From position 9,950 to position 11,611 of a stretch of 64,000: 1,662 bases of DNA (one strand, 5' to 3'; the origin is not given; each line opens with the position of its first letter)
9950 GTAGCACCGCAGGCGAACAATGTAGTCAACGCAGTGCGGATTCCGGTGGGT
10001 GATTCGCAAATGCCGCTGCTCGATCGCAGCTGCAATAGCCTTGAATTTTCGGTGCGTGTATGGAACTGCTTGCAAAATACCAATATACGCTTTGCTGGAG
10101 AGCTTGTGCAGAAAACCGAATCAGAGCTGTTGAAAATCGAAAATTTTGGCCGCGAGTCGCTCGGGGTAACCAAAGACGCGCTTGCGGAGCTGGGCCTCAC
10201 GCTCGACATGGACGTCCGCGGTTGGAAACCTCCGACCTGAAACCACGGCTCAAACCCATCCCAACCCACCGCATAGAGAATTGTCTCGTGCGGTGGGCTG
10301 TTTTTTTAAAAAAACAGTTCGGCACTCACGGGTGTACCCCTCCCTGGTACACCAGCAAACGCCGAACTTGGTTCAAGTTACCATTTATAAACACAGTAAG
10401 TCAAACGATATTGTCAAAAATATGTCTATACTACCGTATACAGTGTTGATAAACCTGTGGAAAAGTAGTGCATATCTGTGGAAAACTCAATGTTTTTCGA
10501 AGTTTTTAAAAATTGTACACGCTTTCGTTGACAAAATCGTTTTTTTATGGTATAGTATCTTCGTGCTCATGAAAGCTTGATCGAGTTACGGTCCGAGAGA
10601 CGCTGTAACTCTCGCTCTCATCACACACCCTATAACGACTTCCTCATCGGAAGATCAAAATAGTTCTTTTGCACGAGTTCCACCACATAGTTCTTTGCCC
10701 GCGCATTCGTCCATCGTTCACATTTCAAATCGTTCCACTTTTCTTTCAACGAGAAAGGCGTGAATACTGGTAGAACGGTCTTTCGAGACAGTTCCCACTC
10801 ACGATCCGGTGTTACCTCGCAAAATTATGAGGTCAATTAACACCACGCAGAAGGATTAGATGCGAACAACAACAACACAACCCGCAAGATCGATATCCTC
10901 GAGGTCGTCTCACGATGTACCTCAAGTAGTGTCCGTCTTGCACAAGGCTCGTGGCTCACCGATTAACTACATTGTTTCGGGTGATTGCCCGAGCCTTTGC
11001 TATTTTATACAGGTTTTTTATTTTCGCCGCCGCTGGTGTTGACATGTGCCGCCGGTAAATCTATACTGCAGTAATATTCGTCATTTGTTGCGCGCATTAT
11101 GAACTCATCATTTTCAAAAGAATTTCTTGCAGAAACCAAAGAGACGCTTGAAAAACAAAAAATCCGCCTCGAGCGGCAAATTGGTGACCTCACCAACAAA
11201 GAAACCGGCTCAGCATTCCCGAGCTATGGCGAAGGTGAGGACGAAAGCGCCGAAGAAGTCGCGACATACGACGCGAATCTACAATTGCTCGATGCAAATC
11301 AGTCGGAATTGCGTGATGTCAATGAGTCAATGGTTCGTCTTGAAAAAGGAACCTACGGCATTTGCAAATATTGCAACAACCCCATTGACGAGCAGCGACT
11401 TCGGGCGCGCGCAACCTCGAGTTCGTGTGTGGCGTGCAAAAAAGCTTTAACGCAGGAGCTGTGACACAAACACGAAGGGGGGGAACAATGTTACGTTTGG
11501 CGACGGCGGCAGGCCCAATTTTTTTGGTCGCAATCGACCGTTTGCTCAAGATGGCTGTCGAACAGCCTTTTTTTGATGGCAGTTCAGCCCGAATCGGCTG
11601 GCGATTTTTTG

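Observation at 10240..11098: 860-bp ORF-free region with consensus promoter, structured transcript and DnaA-box-like repeats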

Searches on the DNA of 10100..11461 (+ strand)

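Call 5: search_rna_families(source=window, start=10100, end=11250, threshold=evalue, max_evalue=10, show_alignments=3)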
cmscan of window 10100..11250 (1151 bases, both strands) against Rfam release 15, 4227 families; matches with E-value up to 10: 5.
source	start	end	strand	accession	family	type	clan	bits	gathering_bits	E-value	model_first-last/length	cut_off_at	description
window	10632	10749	-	RF00348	snoR9_plant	Gene; snRNA; snoRNA; CD-box;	-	18.8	43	5.2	1-129/129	no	Small nucleolar RNA snoR9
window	10260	10388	-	RF02901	AaHKsRNA41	Gene; sRNA;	-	17.5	97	0.24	1-187/187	no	Aggregatibacter sRNA 41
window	10314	10370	-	RF03594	mir-3817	Gene; miRNA;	-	16.9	90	4.4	1-89/89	no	mir-3817 microRNA precursor family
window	11043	11087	-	RF00268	snoZ7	Gene; snRNA; snoRNA; CD-box;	CL00057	16.8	43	7.2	1-78/78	no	Small nucleolar RNA snoZ7/snoR77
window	10896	10927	-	RF01551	TB8Cs4H2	Gene; snRNA; snoRNA; HACA-box;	-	16.1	50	3.7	1-71/71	no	Trypanosomatid snoRNA TB8Cs4H2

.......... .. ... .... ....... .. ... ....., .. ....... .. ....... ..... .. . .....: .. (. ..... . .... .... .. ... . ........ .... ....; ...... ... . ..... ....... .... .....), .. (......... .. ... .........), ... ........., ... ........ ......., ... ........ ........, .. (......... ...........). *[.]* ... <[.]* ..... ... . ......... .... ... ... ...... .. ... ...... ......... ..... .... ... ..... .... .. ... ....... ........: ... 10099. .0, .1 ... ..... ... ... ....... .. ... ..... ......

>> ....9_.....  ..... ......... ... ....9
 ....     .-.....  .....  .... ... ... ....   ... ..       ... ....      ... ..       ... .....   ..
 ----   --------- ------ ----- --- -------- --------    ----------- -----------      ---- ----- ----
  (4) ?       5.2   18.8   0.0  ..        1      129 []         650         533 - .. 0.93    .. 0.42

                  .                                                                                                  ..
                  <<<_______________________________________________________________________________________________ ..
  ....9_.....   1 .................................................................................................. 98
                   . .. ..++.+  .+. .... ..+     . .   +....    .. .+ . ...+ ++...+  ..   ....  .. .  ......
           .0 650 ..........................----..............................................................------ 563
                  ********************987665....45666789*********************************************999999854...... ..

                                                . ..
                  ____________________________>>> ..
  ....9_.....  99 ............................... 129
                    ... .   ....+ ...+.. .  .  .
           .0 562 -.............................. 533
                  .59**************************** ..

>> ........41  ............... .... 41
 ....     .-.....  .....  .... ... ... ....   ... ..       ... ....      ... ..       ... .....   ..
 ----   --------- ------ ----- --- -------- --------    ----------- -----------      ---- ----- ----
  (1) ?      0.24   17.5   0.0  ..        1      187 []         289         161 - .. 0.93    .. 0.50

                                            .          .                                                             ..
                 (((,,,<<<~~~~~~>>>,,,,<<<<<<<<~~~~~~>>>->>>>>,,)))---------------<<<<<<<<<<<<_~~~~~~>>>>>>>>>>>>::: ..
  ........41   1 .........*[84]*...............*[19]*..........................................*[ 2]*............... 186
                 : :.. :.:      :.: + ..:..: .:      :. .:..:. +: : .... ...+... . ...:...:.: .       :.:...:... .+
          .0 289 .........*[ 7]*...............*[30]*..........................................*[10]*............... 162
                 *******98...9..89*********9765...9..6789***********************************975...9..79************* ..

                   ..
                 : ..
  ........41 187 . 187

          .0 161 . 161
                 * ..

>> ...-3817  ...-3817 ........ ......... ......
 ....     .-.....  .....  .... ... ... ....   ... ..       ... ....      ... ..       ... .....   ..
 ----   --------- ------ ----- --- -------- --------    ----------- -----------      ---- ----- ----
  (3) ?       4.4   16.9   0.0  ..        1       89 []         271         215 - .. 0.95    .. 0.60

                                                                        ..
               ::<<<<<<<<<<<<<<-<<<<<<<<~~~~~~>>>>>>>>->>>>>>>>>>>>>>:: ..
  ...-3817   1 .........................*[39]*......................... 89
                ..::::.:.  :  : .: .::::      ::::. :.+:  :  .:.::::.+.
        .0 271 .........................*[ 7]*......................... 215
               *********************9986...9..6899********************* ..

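Call 47: search_rna_families(sources=[L046, L049, L086, L069, L058, L044, L024, L055, L052, L036, L030, L070, L031, L087, L047, L064, L018, L011, L090, L059], threshold=gathering)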
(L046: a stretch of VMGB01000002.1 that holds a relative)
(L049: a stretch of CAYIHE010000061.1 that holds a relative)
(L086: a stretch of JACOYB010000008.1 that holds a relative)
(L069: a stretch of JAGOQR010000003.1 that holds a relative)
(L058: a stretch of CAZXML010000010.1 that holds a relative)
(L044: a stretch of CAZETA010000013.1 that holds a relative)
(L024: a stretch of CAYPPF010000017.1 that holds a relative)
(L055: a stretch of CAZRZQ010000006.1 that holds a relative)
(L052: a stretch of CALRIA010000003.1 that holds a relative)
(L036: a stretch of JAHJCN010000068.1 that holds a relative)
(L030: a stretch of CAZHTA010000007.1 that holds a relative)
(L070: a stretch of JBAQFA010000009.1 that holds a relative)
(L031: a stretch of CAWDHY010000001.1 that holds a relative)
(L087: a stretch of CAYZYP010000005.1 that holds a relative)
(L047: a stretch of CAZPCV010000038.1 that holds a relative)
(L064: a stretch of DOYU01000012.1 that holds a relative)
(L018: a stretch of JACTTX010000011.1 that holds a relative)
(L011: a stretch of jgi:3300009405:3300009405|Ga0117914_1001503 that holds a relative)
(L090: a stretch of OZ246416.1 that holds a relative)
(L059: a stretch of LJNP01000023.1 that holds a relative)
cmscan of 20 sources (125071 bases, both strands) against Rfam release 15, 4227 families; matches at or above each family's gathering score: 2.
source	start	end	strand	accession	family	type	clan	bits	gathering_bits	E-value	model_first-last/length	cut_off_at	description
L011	8762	8833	-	RF00005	tRNA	Gene; tRNA;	CL00001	66.9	29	4.4e-12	1-71/71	no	tRNA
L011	9397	9468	-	RF00005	tRNA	Gene; tRNA;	CL00001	60.3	29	2.9e-10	1-71/71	no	tRNA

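Call 63: search_with_rna_model(model_id=R1, sources=[L086, L049, L046, L066, L073, L044, L067, L069, L058, L055, L026, L031, L050, L025, L029, L052, L030, L087, L035, L036, L060, L056, L047, L075, L063, L061, L045, L023], max_evalue=0.01, make_alignment=true)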
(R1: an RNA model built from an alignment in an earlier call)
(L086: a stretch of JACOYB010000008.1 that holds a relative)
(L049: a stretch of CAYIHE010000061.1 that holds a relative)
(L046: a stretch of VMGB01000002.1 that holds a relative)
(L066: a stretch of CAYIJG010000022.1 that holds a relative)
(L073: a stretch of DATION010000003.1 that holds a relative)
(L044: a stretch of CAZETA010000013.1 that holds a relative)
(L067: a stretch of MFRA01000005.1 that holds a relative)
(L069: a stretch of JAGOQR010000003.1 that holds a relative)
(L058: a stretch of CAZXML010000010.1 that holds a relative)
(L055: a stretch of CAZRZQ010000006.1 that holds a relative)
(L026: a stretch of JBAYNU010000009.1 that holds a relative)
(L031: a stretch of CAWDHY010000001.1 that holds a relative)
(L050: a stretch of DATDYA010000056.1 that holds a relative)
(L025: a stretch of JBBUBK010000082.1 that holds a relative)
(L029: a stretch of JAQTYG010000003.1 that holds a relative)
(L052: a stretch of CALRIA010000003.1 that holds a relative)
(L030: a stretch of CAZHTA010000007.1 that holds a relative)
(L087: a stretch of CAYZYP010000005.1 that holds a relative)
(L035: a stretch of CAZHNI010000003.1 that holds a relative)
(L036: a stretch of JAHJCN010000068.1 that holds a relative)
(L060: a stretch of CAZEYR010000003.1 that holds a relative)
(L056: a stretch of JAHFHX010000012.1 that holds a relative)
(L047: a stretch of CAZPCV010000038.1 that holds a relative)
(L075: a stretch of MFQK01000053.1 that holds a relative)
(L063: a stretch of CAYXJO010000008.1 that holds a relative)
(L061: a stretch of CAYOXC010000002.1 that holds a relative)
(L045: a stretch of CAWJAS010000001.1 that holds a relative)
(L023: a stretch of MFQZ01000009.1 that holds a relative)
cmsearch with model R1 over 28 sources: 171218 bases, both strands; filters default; matches with E-value up to 0.01: 28.
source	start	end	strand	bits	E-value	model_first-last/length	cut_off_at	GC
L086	2444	2602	+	156.8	7.3e-50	1-153/153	no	0.53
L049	1519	1669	+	153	1.4e-48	1-153/153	no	0.45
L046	2570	2717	+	150.4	1.1e-47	1-153/153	no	0.45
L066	1841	1988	+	148.6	4e-47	1-153/153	no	0.53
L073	2261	2420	+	148.3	5.1e-47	1-153/153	no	0.49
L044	2546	2696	+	147.7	8.4e-47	1-153/153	no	0.55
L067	1907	2054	+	144.8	7.6e-46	1-153/153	no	0.49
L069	2571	2724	+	143.2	2.6e-45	1-153/153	no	0.53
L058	2338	2489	+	141.7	8.4e-45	1-153/153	no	0.46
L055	2614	2771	+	62.8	1.7e-18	1-153/153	no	0.47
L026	2581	2733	+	56.8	1.6e-16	1-153/153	no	0.4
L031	2619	2768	+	55.9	3.4e-16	1-153/153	no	0.43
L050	2433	2593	+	54.8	7.5e-16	1-153/153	no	0.46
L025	274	437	+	51.4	1.1e-14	1-153/153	no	0.46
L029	2614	2764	+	49.8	3.6e-14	1-153/153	no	0.44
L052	2639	2805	+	45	1.4e-12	1-153/153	no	0.43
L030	2584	2741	+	44.7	1.8e-12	1-153/153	no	0.48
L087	2640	2770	+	41.9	1.5e-11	1-153/153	no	0.47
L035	2591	2758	+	40.2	5.7e-11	1-153/153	no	0.47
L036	2627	2775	+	38.9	1.5e-10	1-153/153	no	0.43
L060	2591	2764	+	38.4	2.2e-10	1-153/153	no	0.42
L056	2608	2766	+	37.4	4.7e-10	1-153/153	no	0.43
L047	2596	2763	+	28.6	4.2e-07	1-153/153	no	0.49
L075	2604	2754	+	28.1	5.9e-07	1-153/153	no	0.49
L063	2585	2754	+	28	6.3e-07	1-153/153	no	0.46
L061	2635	2743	+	22.2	5.6e-05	1-153/153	no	0.52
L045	2650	2797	+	19.9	0.00034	1-153/153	no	0.43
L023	2130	2274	+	16.3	0.0052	1-153/153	no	0.42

Alignment A7: 28 matches aligned to the model, 257 columns, each read 5' to 3' on its own strand. Consensus structure (alignment columns), stored with it:
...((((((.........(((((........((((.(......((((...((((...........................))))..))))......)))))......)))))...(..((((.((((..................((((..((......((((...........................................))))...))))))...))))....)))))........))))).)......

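Call 80: search_rna_families(sources=[L046, L055, L087, L031, L024, L070, L047, L017, L015, L011], threshold=evalue, max_evalue=5)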
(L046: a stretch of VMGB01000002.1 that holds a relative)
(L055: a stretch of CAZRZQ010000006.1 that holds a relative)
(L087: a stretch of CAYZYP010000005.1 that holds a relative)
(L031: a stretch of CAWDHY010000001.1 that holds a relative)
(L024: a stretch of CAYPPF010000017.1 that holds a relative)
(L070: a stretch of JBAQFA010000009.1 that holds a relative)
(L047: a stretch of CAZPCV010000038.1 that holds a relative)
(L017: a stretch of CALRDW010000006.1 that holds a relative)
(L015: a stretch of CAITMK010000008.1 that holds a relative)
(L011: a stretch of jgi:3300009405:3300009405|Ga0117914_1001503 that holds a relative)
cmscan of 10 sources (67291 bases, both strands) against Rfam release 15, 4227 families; matches with E-value up to 5: 18.
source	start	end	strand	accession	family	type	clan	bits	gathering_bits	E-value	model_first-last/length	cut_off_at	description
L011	8762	8833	-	RF00005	tRNA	Gene; tRNA;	CL00001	66.9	29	2.3e-12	1-71/71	no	tRNA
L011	9397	9468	-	RF00005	tRNA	Gene; tRNA;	CL00001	60.3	29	1.6e-10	1-71/71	no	tRNA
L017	2008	2081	+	RF00005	tRNA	Gene; tRNA;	CL00001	57.4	29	9.5e-10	1-71/71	no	tRNA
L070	420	481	+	RF02674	AsdA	Gene; antisense;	-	29.3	52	0.059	1-81/81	no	antisense RNA of dnaA mRNA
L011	8761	8833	+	RF04354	Plastid-ycf2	Cis-reg;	-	29.1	65.7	0.068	1-75/75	no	Plastid-ycf2 5UTR RNA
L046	4625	4676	-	RF02057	STnc40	Gene; sRNA;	-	26.3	45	2.7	1-70/70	no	Salmonella enterica sRNA STnc40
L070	6151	6244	-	RF03159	RAGATH-7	Gene; sRNA;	-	26.3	111.8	0.095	116-208/208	no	RAGATH-7 RNA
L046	4582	4651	+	RF02057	STnc40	Gene; sRNA;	-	25.9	45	3.5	1-70/70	no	Salmonella enterica sRNA STnc40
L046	4619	4661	+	RF04343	Plastid-psbA-2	Cis-reg;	CL00153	25.8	55.8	1.4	1-60/60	no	Plastid-psbA-2 3UTR RNA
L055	5355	5440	+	RF01202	sn2991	Gene; snRNA; snoRNA; CD-box;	-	25.3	60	2.9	1-98/98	no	Small nucleolar RNA sn2991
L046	4614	4665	-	RF00697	mir-186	Gene; miRNA;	-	24.2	70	3.5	1-82/82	no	mir-186 microRNA precursor family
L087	2256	2326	-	RF03386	mir-1994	Gene; miRNA;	-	24.2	47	2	1-66/66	no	mir-1994 microRNA precursor family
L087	2171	2216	+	RF00833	mir-70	Gene; miRNA;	-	23.8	90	3.7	1-79/79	no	mir-70 microRNA precursor family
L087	4410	4469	+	RF03652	mir-2329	Gene; miRNA;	-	23.4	90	4.2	1-66/66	no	mir-2329 microRNA precursor family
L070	1498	1571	+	RF03686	mir-9424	Gene; miRNA;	-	22.8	90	3.5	1-68/68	no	mir-9424 microRNA precursor family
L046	4621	4670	-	RF02082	STnc540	Gene; sRNA;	-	20.7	38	4.4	97-145/202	no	Enterobacterial sRNA STnc540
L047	787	886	-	RF01514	Afu_513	Gene; snRNA; snoRNA; CD-box;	-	20.2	48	4.7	1-103/103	no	A. fumigatus snoRNA Afu_513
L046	2332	2426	+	RF02081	STnc550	Gene; sRNA;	-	18.3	48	4.3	202-304/388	no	Enterobacterial sRNA STnc550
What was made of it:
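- On Any Rfam 15 family (4227 models): At E<=10 (window region) and E<=5 (10 diverse loci), only scattered chance hits appear, and none recurs in the RNA region (calls 5, 80).
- On RNase P RNA: No Rfam hit, even a weak one (calls 5, 80).
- On 6S RNA: No Rfam 6S hit (calls 5, 80).
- No Rfam hit even at E<=5-10, in the window or in 10 diverse homologues (calls 5, 80).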

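Call 84: build_rna_model(alignment_id=A10, structure=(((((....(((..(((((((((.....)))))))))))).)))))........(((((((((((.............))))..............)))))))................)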
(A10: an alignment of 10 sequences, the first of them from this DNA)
Model R2 built from alignment A10 (10 sequences, 119 columns); structure: as given.
model positions 102; base pairs 28; branch points 1; effective number of sequences 1.79; information 0.59 bits per position. Calibrated on 0.2 Mb of random sequence (short: E-values are rough).
structure used (alignment columns):
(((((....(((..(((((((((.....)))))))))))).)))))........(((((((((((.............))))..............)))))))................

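Call 85: search_with_rna_model(model_id=R2, sources=[window, L004, L006, L007, L011, L013, L014, L015, L016, L017, L018, L019, L020, L021, L022, L023, L024, L025, L026, L027, L028, L029, L030, L031, L032, L033, L035, L036, L037, L038, L039, L040, L041, L042, L043, L044, L045, L046, L047, L048, L049, L050, L051, L052, L053, L054, L055, L056, L057, L058, L059, L060, L061, L062, L063, L064, L065, L066, L067, L068, L069, L070, L071, L072, L073, L074, L075, L076, L077, L078, L079, L080, L081, L082, L083, L084, L085, L086, L087, L088, L089, L090, L091, L094, L096], max_evalue=5, show_alignments=0)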
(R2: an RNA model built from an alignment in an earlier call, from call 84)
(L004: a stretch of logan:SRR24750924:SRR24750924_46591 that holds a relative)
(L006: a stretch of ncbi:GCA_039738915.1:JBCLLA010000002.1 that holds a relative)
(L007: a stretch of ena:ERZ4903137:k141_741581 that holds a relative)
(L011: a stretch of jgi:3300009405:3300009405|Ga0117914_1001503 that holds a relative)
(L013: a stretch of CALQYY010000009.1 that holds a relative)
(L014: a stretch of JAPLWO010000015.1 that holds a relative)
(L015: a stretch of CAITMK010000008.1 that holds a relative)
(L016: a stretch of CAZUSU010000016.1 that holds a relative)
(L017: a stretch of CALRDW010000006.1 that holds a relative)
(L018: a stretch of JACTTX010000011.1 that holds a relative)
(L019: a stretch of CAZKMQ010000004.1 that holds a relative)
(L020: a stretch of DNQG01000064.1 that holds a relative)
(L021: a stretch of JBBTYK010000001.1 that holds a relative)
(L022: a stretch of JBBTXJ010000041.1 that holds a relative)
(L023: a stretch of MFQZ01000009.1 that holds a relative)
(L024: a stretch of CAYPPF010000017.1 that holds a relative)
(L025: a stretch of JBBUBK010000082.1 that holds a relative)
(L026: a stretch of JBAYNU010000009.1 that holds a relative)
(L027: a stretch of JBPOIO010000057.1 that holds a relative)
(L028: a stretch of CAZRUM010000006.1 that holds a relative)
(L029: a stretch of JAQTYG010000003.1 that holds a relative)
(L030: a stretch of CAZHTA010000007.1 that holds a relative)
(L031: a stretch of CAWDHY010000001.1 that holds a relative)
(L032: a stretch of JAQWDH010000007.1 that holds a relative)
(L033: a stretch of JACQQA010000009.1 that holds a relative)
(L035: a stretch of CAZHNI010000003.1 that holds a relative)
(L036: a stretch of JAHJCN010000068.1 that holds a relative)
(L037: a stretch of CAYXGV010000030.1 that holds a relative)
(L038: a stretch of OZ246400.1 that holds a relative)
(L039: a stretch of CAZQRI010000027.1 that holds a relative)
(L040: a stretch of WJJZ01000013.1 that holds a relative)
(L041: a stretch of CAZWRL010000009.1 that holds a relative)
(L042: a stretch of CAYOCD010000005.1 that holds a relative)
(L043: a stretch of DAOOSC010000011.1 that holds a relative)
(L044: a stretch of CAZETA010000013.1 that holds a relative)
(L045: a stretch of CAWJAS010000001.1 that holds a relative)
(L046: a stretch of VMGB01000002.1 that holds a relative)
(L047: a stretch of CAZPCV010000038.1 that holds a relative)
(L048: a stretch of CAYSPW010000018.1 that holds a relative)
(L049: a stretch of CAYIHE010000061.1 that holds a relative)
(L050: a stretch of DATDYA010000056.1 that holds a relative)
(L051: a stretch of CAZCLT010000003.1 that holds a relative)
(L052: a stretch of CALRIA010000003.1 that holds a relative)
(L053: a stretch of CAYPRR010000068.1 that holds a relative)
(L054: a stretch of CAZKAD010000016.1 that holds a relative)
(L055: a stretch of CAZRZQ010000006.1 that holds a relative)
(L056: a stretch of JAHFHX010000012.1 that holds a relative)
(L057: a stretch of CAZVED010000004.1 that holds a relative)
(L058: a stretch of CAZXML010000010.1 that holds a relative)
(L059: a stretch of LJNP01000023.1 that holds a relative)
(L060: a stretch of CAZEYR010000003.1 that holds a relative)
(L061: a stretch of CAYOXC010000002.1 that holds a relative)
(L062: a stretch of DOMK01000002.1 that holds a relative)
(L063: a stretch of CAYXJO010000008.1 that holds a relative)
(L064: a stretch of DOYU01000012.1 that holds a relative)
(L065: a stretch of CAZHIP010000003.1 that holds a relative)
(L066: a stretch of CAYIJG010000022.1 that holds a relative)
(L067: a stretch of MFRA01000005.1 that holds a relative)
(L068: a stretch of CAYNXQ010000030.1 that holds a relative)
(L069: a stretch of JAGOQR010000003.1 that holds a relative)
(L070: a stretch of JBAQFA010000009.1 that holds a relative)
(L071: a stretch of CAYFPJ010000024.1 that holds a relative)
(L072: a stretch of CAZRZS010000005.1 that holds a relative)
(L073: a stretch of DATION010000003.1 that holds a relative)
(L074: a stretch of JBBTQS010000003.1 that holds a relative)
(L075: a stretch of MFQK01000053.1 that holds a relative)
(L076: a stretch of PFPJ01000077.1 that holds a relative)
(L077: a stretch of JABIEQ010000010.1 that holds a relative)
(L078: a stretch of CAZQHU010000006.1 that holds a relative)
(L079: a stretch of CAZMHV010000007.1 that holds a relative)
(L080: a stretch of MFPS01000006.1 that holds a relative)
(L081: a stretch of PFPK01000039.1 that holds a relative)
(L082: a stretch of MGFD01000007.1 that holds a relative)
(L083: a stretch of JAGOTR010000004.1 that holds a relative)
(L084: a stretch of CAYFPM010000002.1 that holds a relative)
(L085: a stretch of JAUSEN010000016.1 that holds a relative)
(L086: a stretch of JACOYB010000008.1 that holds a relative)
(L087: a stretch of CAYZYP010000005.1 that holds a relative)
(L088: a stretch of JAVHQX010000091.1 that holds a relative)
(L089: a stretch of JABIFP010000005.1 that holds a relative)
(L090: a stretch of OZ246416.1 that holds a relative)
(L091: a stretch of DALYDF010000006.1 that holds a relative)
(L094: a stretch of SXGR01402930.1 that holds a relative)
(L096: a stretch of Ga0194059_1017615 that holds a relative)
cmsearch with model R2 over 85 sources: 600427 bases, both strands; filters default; matches with E-value up to 5: 12.
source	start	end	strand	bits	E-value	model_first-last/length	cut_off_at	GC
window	10759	10860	+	116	2.6e-23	1-102/102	no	0.46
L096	1117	1218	-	115.7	3.1e-23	1-102/102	no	0.43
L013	2664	2765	+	114.7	5.2e-23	1-102/102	no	0.44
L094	4607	4708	-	114.7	5.2e-23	1-102/102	no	0.44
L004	4653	4753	+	112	2.1e-22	1-102/102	no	0.49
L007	4668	4768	+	105.5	6.1e-21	1-102/102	no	0.5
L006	4701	4801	+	105.3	6.6e-21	1-102/102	no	0.47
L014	2652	2757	+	100.4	8.6e-20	1-102/102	no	0.47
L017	2712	2812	+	80.6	2.4e-15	1-102/102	no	0.47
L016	2741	2839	+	65.7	5.5e-12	1-102/102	no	0.46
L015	2665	2782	+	51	1.1e-08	1-102/102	no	0.42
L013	4780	4847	-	13.7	2.7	1-102/102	no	0.4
